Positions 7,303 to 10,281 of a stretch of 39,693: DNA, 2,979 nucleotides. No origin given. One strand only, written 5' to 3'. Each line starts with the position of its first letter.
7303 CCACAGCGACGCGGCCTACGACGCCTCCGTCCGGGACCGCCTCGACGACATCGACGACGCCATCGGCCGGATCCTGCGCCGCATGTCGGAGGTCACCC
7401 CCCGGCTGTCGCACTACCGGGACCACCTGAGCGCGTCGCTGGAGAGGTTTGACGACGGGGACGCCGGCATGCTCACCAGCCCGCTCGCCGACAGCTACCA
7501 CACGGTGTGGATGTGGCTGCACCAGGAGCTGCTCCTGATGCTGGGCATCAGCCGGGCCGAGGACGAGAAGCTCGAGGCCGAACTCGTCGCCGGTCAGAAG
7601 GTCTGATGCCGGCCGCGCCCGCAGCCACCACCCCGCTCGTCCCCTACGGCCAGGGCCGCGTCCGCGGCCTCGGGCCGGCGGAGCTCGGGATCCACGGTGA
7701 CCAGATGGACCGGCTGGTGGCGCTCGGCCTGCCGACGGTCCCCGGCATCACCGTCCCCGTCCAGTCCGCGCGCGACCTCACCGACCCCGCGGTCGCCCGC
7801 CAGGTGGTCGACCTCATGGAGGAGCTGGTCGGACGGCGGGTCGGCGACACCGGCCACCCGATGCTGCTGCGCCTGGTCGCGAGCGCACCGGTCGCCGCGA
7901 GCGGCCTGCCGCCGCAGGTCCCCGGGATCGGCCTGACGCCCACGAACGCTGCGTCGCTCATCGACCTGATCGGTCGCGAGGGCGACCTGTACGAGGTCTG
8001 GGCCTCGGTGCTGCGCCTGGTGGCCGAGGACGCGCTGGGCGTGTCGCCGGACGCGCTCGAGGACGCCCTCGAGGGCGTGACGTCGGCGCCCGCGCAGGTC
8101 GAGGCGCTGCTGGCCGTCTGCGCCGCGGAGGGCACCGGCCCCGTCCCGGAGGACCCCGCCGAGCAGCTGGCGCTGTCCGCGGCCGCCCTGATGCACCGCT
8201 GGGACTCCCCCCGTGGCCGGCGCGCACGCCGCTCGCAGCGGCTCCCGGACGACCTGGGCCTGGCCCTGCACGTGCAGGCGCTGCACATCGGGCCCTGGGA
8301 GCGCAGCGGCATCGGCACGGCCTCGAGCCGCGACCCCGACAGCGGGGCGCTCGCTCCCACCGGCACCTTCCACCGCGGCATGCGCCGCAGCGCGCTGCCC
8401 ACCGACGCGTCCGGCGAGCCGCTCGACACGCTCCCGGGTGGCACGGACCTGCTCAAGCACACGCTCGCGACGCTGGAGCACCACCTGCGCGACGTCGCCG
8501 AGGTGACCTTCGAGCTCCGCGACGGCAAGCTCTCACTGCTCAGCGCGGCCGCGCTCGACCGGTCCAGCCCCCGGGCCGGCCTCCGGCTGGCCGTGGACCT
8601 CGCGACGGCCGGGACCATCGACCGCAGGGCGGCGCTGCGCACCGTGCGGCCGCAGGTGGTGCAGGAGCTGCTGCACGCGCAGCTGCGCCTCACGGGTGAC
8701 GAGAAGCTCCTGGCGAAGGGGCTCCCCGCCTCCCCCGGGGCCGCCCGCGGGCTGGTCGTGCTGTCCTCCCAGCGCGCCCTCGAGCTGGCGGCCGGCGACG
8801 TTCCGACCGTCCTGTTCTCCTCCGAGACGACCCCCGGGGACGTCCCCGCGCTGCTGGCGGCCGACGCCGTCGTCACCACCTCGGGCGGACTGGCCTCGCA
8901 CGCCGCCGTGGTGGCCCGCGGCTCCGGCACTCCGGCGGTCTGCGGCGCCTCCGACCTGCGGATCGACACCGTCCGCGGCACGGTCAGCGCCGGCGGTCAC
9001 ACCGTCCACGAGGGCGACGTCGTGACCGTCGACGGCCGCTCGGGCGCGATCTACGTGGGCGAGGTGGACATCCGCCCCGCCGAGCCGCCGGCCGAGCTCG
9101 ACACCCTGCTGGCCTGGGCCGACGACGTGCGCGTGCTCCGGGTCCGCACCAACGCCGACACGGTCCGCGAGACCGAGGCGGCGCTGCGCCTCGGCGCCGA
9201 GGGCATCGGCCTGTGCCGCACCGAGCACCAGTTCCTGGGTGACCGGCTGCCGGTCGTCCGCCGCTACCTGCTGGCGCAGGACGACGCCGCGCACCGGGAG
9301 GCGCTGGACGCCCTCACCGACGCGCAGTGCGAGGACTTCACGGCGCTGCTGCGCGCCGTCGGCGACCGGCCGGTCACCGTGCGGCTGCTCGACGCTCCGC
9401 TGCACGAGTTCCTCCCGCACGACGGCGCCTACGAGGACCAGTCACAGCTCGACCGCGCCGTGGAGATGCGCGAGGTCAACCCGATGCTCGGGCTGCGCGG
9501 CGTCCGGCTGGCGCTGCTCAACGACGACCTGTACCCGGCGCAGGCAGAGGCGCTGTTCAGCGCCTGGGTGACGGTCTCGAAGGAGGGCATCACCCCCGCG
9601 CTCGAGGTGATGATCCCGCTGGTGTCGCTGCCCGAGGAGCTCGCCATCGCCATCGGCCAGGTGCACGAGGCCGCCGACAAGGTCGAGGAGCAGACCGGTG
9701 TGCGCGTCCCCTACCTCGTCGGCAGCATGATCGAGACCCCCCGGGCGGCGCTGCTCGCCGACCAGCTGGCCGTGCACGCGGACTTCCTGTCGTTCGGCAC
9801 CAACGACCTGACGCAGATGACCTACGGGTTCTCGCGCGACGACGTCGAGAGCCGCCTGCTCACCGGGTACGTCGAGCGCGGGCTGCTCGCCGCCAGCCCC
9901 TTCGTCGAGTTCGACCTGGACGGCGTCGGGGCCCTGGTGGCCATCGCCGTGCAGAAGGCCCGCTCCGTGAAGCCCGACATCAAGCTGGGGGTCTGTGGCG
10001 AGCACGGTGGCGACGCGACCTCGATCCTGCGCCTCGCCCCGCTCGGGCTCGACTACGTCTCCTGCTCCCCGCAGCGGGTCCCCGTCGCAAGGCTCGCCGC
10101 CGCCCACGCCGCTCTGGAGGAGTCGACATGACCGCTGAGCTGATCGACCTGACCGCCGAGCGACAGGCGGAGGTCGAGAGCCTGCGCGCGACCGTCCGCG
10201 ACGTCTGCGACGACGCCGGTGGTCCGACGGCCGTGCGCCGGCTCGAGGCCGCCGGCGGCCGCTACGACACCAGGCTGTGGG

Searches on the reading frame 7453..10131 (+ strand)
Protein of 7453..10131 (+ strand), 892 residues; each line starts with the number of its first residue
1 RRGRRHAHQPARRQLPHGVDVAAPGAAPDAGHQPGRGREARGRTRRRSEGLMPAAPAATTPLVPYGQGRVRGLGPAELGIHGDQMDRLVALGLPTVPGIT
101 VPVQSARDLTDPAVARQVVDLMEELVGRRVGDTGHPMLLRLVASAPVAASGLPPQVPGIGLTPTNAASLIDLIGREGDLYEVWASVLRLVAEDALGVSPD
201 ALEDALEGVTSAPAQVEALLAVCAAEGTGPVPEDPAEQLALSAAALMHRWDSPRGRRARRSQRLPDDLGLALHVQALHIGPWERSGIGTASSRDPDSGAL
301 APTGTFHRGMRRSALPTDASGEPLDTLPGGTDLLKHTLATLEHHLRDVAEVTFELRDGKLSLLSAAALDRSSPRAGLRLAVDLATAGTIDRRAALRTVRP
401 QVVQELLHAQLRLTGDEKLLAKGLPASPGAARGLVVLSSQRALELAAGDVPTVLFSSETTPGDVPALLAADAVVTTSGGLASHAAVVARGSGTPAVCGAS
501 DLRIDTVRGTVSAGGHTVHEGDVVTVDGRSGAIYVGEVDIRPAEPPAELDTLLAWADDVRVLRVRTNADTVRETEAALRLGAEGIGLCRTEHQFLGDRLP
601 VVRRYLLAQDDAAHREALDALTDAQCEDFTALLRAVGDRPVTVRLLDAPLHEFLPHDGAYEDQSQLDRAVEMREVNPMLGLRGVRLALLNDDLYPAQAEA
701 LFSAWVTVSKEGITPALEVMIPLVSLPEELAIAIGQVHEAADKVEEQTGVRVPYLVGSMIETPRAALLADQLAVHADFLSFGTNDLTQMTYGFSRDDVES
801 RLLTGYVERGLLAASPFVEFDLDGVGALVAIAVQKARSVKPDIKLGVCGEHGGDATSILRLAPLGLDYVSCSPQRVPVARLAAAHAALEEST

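Call 7: search_protein_families(library=ncbifam, proteins=[window:7453-10131:+], max_evalue=0.01)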
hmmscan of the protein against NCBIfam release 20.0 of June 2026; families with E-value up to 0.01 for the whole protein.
window:7453-10131:+ (892 aa): 23 families
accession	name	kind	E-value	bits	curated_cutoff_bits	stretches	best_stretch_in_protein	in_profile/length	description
TIGR01828.1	pyru_phos_dikin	equivalog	2.4e-200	667.6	843.45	1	78-888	18-865/865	pyruvate, phosphate dikinase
NF004531.0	PRK05878.1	equivalog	2.8e-55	187.9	456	1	114-576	68-499/534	pyruvate, phosphate dikinase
NF005057.0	PRK06464.1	equivalog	3e-51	174.4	598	1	408-882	345-784/798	phosphoenolpyruvate synthase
TIGR01418.1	PEP_synth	equivalog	8.1e-46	156.7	739.75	1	398-879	331-775/784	pyruvate, water dikinase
TIGR01417.1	PTS_I_fam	equivalog_domain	9.1e-36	123.4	341.7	1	437-888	140-541/565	phosphoenolpyruvate--protein phosphotransferase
NF008283.0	PRK11061.1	equivalog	6.2e-26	90.9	583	1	471-877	344-697/748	phosphoenolpyruvate--protein phosphotransferase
NF008382.0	PRK11177.1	equivalog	2.1e-25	89.4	824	1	453-878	157-532/575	phosphoenolpyruvate-protein phosphotransferase PtsI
NF006153.0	PRK08296.1-5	subfamily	1.2e-11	43.7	578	1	398-534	482-604/608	hypothetical protein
NF006150.0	PRK08296.1-2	subfamily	1.5e-08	33.3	650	1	419-539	501-608/633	hypothetical protein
NF004878.0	PRK06241.1-3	subfamily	6.5e-08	31.1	945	1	422-502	789-867/891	phosphoenolpyruvate synthase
NF004881.0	PRK06241.2-2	equivalog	1.1e-07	30.5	883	1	414-535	784-889/898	phosphoenolpyruvate synthase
NF041857.1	RIF_Ptrans_rph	equivalog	1e-06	27.5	999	1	422-501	764-841/864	rifamycin-inactivating phosphotransferase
NF006151.0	PRK08296.1-3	equivalog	1.2e-06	27.4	693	1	413-500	493-579/604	hypothetical protein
NF004978.0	PRK06354.1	subfamily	3e-06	26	462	1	419-538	481-587/590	pyruvate kinase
NF006152.0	PRK08296.1-4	equivalog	3.1e-06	25.9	723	1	421-500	506-584/609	hypothetical protein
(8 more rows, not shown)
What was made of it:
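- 7606..10131 (+): Candidate in-window phosphoryl donor (inferred). PPDK paralogue of the 'putative PEP-binding protein' type: ATP-site motifs degenerate, swivel His and PEP/pyruvate domain intact. TIGR01828 score 668 bits, below the 843 cut-off (call 7).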

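Call 51: search_solved_structures(query=window:7507-10131:+, max_evalue=1e-20, show_alignments=1)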
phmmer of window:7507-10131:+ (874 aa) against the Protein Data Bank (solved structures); distinct sequences matched with E-value up to 1e-20: 17.
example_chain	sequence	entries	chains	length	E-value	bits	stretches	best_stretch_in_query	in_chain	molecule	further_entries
1vbg_A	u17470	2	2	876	1.5e-152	513.1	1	47-868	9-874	pyruvate,orthophosphate dikinase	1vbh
2dik_A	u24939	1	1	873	4e-150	505.1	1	60-871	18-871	PROTEIN (PYRUVATE PHOSPHATE DIKINASE)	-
1ggo_A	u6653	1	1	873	7.8e-150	504.1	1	60-871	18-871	PROTEIN (PYRUVATE, PHOSPHATE DIKINASE)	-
1dik_A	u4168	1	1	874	2e-149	502.8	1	60-871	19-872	PYRUVATE PHOSPHATE DIKINASE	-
2r82_A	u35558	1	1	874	2e-149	502.8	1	60-871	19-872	Pyruvate, phosphate dikinase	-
1kbl_A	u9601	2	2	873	2.8e-149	502.3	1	60-871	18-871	PYRUVATE PHOSPHATE DIKINASE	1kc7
9pzl_A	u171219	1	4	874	2.8e-149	502.3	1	60-871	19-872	Pyruvate, phosphate dikinase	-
1jde_A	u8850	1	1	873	3.4e-149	502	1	61-871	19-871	PYRUVATE, PHOSPHATE DIKINASE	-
2x0s_A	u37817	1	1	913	1.1e-148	500.3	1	309-872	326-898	PYRUVATE PHOSPHATE DIKINASE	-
5jvn_A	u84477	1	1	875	2.2e-147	496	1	46-868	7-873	Pyruvate, phosphate dikinase, chloroplastic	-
5jvj_A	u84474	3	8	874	5e-144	484.9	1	47-868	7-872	Pyruvate, phosphate dikinase, chloroplastic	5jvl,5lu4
8a8e_A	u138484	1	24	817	1.1e-36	129.8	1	398-866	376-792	Phosphoenolpyruvate synthase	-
9dae_A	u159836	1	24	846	3.3e-26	95.2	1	397-854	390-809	Phosphoenolpyruvate synthase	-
2fm4_A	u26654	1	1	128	1.3e-23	86.5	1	401-520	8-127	Pyruvate, phosphate dikinase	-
2hwg_A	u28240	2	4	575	2.3e-21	79.2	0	421-861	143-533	Phosphoenolpyruvate-protein phosphotransferase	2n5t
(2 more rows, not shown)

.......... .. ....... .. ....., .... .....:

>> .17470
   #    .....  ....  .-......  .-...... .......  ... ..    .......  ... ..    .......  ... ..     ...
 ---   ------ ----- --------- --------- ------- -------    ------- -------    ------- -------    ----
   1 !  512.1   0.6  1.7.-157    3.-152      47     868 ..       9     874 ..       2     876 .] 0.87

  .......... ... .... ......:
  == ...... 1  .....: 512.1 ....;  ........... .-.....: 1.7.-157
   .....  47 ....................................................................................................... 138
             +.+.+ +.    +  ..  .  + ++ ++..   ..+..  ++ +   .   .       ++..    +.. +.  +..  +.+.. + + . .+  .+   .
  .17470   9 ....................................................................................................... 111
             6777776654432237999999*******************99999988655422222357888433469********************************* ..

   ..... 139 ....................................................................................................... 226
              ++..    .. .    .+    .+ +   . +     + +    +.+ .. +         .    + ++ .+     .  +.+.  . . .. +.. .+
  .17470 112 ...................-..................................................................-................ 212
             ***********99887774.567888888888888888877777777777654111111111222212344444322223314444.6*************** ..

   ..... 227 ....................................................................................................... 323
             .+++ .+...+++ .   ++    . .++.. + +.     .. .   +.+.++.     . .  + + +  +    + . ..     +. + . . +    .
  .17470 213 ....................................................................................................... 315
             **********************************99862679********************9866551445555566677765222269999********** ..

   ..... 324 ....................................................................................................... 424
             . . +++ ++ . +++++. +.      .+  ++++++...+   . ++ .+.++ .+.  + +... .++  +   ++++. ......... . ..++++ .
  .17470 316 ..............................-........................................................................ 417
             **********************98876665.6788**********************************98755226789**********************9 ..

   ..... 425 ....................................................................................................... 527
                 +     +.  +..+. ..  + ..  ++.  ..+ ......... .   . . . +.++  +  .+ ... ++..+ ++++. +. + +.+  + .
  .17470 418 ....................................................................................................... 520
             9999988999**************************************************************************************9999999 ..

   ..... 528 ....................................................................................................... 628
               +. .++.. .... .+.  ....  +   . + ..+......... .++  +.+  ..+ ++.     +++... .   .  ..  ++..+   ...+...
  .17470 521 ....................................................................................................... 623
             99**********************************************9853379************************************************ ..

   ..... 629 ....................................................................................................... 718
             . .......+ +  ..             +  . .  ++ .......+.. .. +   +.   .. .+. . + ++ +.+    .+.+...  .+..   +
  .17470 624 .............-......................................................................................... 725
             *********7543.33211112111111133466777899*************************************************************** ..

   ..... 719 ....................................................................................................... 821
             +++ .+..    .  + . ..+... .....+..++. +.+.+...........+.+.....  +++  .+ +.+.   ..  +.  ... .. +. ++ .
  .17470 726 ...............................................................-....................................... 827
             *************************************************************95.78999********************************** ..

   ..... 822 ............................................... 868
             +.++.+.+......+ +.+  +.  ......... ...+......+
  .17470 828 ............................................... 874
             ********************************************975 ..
